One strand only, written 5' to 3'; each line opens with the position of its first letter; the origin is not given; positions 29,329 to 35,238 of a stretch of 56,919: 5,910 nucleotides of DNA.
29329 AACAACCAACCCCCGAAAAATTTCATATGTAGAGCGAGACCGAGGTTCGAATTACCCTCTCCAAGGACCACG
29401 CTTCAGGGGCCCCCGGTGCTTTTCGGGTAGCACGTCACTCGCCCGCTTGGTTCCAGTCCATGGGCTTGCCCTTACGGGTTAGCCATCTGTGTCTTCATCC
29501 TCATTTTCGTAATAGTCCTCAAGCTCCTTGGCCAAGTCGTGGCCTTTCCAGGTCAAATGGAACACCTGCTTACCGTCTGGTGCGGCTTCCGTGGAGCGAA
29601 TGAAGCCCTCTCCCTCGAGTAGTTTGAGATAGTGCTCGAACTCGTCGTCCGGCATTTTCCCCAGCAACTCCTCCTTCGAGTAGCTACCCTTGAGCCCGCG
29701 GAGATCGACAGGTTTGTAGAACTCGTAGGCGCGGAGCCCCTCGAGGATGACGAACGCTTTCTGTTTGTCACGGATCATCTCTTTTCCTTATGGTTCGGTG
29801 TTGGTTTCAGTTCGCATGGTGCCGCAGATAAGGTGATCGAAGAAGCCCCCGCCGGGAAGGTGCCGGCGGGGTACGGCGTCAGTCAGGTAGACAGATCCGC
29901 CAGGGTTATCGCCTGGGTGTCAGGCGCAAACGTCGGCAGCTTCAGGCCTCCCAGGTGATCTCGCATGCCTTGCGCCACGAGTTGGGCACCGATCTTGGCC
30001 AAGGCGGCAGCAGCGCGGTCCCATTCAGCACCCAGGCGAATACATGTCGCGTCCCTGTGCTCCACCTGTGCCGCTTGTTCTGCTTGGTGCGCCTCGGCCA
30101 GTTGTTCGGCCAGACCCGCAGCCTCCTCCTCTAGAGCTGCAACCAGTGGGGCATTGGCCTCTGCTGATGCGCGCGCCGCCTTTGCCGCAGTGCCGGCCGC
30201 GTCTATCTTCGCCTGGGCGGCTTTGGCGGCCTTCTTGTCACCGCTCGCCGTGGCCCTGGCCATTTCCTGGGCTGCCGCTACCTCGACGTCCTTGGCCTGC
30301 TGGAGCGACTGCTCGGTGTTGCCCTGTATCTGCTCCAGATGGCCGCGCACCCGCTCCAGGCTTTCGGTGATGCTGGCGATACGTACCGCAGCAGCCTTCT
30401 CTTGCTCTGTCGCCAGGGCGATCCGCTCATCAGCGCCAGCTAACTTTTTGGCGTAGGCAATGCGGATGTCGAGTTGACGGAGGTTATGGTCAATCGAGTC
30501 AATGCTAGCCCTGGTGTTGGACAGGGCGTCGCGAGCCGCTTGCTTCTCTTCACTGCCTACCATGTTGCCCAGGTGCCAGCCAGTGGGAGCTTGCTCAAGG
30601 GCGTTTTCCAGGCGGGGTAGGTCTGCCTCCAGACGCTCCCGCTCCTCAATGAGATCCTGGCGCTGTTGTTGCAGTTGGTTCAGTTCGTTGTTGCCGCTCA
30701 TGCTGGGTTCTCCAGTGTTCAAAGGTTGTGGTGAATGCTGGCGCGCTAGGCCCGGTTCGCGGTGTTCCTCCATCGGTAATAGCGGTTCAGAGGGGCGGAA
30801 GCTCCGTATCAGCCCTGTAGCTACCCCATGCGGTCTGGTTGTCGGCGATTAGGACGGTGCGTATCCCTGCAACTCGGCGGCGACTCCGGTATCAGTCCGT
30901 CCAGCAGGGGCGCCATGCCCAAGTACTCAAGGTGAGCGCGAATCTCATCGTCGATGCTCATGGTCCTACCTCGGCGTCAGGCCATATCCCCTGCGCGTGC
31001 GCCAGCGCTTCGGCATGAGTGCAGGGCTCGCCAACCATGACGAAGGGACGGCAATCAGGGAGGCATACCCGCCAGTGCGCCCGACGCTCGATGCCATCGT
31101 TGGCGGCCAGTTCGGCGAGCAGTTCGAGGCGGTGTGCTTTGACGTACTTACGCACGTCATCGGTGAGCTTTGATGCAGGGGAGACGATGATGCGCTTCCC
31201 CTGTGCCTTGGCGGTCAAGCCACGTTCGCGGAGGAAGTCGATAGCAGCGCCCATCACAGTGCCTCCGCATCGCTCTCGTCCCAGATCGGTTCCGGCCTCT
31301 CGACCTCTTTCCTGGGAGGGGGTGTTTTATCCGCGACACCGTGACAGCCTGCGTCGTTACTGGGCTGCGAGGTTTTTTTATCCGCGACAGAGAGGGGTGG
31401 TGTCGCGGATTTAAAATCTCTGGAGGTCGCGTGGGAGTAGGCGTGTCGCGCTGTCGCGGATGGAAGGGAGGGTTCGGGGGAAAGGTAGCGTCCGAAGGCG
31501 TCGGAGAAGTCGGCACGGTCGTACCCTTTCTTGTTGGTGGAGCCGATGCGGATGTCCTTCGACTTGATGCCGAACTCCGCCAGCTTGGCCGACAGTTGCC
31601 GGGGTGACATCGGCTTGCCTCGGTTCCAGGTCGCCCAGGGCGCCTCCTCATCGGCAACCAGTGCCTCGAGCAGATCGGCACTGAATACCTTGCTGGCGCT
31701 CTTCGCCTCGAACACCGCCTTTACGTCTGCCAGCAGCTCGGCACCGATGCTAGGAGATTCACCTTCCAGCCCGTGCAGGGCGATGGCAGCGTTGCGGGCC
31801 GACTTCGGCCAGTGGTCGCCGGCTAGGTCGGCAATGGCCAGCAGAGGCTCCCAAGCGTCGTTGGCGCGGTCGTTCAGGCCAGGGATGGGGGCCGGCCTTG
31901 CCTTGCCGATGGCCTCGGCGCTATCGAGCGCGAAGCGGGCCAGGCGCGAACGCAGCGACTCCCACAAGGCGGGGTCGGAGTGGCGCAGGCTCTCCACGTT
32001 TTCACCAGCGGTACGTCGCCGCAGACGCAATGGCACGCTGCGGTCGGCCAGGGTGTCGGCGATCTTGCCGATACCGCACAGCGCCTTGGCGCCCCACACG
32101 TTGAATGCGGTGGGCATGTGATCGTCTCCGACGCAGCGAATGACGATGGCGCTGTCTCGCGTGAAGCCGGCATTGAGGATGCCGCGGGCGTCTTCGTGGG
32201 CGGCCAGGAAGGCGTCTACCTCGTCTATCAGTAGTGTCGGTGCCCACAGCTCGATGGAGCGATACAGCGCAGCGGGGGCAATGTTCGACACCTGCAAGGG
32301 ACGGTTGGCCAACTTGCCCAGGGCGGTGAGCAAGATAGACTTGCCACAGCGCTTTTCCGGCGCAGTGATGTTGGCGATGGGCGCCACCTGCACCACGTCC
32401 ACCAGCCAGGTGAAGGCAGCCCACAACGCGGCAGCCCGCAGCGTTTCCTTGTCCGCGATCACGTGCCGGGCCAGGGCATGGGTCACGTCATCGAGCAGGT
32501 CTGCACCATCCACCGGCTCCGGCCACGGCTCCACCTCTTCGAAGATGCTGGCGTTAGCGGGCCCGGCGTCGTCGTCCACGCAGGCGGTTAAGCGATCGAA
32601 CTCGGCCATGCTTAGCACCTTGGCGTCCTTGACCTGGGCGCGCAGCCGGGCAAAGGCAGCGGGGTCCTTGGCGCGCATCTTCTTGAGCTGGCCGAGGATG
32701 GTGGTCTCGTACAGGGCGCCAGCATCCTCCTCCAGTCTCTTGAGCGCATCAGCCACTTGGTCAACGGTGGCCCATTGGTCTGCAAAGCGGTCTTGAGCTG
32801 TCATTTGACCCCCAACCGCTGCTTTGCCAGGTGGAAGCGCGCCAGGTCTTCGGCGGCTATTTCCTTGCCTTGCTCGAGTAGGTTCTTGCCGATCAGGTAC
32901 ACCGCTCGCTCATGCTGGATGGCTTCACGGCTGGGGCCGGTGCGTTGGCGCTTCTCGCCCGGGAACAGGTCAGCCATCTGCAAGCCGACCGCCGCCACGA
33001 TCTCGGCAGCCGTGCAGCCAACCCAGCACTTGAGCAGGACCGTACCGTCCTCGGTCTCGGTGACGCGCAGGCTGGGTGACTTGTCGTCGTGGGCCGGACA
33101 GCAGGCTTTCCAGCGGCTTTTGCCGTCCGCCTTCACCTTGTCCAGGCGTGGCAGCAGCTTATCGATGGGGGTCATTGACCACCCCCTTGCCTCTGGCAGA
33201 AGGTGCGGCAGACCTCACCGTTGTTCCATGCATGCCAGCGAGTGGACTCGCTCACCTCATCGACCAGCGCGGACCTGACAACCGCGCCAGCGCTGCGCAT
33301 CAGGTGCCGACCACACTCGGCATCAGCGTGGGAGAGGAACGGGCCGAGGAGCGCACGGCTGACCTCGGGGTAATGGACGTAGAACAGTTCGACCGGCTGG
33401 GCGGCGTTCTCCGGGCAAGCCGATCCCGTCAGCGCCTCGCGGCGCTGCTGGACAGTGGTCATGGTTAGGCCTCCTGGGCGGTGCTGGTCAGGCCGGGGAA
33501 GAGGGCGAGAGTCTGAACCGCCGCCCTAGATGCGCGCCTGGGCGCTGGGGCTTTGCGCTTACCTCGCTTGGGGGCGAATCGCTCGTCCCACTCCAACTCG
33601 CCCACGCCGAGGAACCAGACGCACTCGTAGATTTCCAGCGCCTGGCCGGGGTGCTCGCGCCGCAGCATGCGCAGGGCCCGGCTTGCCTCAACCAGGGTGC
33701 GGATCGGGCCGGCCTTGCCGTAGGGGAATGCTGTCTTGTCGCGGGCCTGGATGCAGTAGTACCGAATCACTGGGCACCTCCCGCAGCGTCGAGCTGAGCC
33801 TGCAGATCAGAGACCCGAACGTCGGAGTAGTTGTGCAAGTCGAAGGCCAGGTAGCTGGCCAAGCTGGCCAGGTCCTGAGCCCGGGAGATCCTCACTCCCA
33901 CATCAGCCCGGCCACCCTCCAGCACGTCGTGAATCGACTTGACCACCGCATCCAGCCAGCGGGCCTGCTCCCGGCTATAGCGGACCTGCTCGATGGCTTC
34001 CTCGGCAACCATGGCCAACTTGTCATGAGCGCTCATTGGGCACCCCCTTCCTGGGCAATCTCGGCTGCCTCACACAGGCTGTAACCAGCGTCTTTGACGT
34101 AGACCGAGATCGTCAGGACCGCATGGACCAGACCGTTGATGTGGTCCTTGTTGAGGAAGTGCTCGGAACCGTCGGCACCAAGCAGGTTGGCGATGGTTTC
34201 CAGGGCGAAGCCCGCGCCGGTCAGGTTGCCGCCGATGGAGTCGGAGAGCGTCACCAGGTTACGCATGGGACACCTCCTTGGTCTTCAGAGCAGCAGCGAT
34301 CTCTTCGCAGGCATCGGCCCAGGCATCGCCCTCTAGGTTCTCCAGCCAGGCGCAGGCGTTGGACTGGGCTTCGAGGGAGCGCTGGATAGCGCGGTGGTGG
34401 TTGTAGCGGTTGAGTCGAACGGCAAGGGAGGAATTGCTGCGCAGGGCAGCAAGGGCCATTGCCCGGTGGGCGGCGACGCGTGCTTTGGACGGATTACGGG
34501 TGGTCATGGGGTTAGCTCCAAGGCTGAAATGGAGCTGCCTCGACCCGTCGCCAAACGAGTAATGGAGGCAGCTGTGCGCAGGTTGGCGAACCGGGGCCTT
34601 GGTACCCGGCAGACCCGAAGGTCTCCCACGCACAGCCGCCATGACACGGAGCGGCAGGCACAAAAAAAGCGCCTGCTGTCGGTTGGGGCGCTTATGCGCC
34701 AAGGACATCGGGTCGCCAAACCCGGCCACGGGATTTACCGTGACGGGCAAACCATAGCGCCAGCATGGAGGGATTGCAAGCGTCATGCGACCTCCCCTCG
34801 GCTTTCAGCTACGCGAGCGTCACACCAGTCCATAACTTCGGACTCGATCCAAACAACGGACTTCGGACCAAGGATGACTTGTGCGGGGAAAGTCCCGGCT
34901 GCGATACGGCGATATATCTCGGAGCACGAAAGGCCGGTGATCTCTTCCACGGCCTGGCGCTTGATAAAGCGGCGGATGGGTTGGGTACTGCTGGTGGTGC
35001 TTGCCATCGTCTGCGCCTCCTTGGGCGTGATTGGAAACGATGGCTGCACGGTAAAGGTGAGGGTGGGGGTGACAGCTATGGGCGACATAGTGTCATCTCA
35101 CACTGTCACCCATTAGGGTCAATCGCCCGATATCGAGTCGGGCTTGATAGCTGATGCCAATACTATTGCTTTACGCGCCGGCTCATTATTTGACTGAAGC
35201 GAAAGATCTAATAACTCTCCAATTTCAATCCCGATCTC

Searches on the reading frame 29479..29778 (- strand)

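Call 7: search_protein_families(library=phrogs, proteins=[window:29479-29778:-], max_evalue=0.1)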
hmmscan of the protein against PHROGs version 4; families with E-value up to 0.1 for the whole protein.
window:29479-29778:- (99 aa): 3 families
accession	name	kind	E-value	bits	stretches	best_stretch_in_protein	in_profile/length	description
phrog_585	-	unknown function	0.0001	23.6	1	33-88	31-90/128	-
phrog_12817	-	transcription regulation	0.012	16.5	1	45-84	102-141/151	transcriptional regulator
phrog_11046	-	transcription regulation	0.089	13.7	0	42-88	35-82/94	transcriptional regulator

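Call 8: search_protein_families(library=padloc, proteins=[window:29479-29778:-], max_evalue=0.1)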
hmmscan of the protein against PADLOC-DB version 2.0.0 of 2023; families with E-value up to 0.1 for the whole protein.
window:29479-29778:- (99 aa): 1 family
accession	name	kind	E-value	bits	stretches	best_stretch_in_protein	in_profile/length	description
PDLC03869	LmuC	-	0.0023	15.6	1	45-92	90-135/168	-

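Call 10: search_protein_families(library=ncbifam, proteins=[window:29479-29778:-], max_evalue=0.1)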
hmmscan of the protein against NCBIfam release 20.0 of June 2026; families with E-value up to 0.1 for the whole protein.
window:29479-29778:- (99 aa): 2 families
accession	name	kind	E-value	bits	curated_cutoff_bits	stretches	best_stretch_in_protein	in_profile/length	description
NF053610.1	Sso10a_fam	subfamily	0.0029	17.6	60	1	46-82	33-63/64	Sso10a family chromatin protein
NF009592.0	PRK13033.1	equivalog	0.031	14.1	225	1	67-98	24-55/133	FPRL1 inhibitory protein FLIPr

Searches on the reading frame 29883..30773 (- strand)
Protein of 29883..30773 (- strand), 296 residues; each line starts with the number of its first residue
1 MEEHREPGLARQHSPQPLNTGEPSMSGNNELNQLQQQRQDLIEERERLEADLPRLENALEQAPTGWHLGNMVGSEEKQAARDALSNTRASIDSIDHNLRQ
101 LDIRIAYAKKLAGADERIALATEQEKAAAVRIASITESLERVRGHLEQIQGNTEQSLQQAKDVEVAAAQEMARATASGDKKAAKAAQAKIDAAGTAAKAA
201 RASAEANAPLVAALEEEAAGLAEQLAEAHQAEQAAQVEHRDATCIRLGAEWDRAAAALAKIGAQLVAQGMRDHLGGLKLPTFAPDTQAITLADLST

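Call 7: search_protein_families(library=phrogs, proteins=[window:29883-30773:-], max_evalue=0.1)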
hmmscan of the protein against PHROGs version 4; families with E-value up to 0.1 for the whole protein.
window:29883-30773:- (296 aa): 1 family
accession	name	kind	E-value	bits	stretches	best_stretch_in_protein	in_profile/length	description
phrog_21656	-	other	0.067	12.1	1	150-254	35-126/1022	peptidase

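Call 8: search_protein_families(library=padloc, proteins=[window:29883-30773:-], max_evalue=0.1)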
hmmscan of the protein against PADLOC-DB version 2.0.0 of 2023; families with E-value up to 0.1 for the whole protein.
window:29883-30773:- (296 aa): 11 families
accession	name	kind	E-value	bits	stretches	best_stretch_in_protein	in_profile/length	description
PDLC02740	PbeC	-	1.7e-05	21.8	2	28-135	384-489/648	PbeC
PDLC00650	ZorA3|ZorA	-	0.00024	17.7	1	33-261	485-712/1063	MotA/ExbB/TolQ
PDLC00553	JetC2|JetC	-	0.00047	16.2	1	29-256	752-964/1361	DUF3584 domain; MukB-like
PDLC02668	DndD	-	0.00063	16.8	1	28-148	387-502/659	DndD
PDLC03863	LmuB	-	0.0079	12.9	1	30-241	214-415/610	-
PDLC03865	LmuB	-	0.0098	12.1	1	29-163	378-493/1007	-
PDLC00551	JetC2|JetC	-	0.011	11.6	1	30-234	858-1055/1365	DUF3584 domain; MukB-like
PDLC03859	LmuB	-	0.023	11.9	0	28-169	345-419/611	-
PDLC00519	JetC1|JetC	-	0.037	10.2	1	29-212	623-801/1097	DUF3584 domain; MukB-like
PDLC00582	JetC3|JetC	-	0.037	9.8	1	28-236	804-1019/1472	DUF3584 domain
PDLC00550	JetC2|JetC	-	0.1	8.3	0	31-233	314-522/1355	DUF3584 domain; MukB-like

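Call 10: search_protein_families(library=ncbifam, proteins=[window:29883-30773:-], max_evalue=0.1)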
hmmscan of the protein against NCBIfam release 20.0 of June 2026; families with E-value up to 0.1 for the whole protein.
window:29883-30773:- (296 aa): 5 families
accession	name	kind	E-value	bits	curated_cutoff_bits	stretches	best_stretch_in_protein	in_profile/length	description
TIGR02168.1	SMC_prok_B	equivalog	0.00011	20.1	567.35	1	28-261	748-986/1181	chromosome segregation protein SMC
NF041035.1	Rad50_Halo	equivalog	0.027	12.8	1000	1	29-246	206-414/883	DNA double-strand break repair ATPase Rad50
NF003034.1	PRK03918.1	equivalog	0.056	11.4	700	1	28-164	206-341/878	DNA double-strand break repair ATPase Rad50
TIGR02169.1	SMC_prok_A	equivalog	0.091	10.4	729.4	0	32-241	195-404/1165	chromosome segregation protein SMC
NF008332.0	PRK11115.1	equivalog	0.095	12.2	342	0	136-221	15-99/239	phosphate signaling complex protein PhoU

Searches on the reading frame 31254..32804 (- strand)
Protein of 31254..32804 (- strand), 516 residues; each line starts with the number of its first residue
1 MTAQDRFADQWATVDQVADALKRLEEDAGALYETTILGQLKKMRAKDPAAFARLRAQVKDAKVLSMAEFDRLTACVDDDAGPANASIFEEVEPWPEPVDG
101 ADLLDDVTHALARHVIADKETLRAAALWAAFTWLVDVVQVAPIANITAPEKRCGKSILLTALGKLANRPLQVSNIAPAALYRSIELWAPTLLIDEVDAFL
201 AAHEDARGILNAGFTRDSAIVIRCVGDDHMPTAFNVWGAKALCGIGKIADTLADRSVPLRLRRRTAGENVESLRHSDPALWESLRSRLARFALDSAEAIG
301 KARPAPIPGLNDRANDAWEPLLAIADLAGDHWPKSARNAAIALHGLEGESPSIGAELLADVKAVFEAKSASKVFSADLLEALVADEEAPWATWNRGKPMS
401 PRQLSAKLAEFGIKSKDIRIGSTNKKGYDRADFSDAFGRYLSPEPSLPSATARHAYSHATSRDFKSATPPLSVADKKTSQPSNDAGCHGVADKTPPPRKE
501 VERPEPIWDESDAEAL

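Call 6: search_protein_families(library=pfam, proteins=[window:31254-32804:-], max_evalue=0.1)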
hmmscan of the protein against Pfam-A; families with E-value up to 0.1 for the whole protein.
window:31254-32804:- (516 aa): 1 family
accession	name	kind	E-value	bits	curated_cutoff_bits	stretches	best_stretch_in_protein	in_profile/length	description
PF12307.13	DUF3631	-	8.4e-59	199.2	24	1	260-440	1-182/182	Protein of unknown function (DUF3631)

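Call 27: find_encoding_contigs(protein=window:31254-32804:-, flank=10000, max_places=10)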
Protein window:31254-32804:- (516 aa): 27 contigs read that carry it; 9 places shown.
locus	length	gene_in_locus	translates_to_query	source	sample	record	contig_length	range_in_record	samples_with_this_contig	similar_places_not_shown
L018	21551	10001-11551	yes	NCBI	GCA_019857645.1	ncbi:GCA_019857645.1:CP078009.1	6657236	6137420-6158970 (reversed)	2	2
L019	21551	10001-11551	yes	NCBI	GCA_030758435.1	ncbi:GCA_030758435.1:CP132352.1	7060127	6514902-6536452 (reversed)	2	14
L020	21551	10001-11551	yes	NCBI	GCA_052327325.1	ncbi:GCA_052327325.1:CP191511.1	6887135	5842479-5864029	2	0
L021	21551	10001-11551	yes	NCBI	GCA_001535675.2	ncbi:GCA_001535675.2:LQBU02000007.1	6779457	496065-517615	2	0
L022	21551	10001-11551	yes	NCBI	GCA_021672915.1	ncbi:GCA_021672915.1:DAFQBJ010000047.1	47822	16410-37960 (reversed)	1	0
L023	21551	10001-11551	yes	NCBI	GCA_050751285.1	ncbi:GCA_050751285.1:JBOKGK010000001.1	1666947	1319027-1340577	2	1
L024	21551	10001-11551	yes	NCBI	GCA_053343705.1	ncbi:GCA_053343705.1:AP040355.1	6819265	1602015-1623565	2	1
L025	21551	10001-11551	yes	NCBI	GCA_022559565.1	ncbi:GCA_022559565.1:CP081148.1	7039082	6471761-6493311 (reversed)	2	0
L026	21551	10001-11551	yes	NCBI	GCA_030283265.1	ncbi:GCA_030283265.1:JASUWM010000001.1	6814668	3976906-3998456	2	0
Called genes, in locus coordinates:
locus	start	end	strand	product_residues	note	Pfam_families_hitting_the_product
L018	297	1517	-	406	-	PF13679:Methyltransf_32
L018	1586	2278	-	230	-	PF00528:BPD_transp_1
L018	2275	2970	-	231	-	PF00528:BPD_transp_1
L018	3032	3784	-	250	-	PF00497:SBP_bac_3, PF10613:Lig_chan-Glu_bd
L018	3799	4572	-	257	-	PF00005:ABC_tran, PF02463:SMC_N, PF13304:AAA_21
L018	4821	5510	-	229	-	PF04367:DUF502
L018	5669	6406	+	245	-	PF00106:adh_short, PF13561:adh_short_C2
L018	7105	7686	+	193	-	-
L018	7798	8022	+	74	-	PF05930:Phage_AlpA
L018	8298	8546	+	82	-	-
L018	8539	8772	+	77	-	-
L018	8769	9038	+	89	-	-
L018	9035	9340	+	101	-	-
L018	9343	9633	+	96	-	-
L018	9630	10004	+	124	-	-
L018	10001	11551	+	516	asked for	PF12307:DUF3631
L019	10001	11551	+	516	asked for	PF12307:DUF3631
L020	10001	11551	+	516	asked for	PF12307:DUF3631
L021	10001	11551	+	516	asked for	PF12307:DUF3631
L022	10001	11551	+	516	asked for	PF12307:DUF3631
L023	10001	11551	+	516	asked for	PF12307:DUF3631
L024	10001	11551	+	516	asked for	PF12307:DUF3631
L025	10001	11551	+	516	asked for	PF12307:DUF3631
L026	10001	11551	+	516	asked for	PF12307:DUF3631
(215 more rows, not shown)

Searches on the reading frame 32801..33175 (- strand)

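Call 6: search_protein_families(library=pfam, proteins=[window:32801-33175:-], max_evalue=0.1)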
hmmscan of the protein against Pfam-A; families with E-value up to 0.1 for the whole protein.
window:32801-33175:- (124 aa): 1 family
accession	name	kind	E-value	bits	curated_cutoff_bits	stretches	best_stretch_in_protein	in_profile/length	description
PF01807.25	Zn_ribbon_DnaG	-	3.4e-05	24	24.9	1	14-55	25-61/98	CHC2 zinc finger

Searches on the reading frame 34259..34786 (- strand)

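Call 6: search_protein_families(library=pfam, proteins=[window:34259-34786:-], max_evalue=0.1)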
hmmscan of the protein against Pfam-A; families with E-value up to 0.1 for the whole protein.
window:34259-34786:- (175 aa): 0 families

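Call 10: search_protein_families(library=ncbifam, proteins=[window:34259-34786:-], max_evalue=0.1)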
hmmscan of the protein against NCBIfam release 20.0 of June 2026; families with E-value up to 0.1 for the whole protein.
window:34259-34786:- (175 aa): 1 family
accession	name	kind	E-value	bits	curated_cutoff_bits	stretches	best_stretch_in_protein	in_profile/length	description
TIGR01907.1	casE_Cse3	equivalog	0.066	13.5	45.2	0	83-157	86-139/208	type I-E CRISPR-associated protein Cas6/Cse3/CasE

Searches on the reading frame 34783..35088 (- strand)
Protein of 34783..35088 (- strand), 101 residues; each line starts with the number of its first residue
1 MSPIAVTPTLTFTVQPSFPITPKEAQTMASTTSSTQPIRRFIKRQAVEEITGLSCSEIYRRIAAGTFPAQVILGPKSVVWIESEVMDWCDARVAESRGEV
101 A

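Call 6: search_protein_families(library=pfam, proteins=[window:34783-35088:-], max_evalue=0.1)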
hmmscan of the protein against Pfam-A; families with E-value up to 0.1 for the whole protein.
window:34783-35088:- (101 aa): 2 families
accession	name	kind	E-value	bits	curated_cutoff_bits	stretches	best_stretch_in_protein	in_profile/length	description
PF05930.18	Phage_AlpA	-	7.2e-18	64.6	21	1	40-88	2-50/51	Prophage CP4-57 regulatory protein (AlpA)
PF12728.13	HTH_17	-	0.068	13.9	27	0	47-88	7-46/51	Helix-turn-helix domain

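Call 7: search_protein_families(library=phrogs, proteins=[window:34783-35088:-], max_evalue=0.1)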
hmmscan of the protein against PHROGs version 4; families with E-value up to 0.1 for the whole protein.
window:34783-35088:- (101 aa): 3 families
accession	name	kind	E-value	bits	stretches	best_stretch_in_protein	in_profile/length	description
phrog_2790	-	integration and excision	2e-11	44.8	1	34-91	21-78/100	excisionase and transcriptional regulator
phrog_66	-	integration and excision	2.2e-11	45.1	1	16-100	68-151/412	excisionase and transcriptional regulator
phrog_597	-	DNA, RNA and nucleotide metabolism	0.082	13.9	1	23-92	94-164/200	DNA binding protein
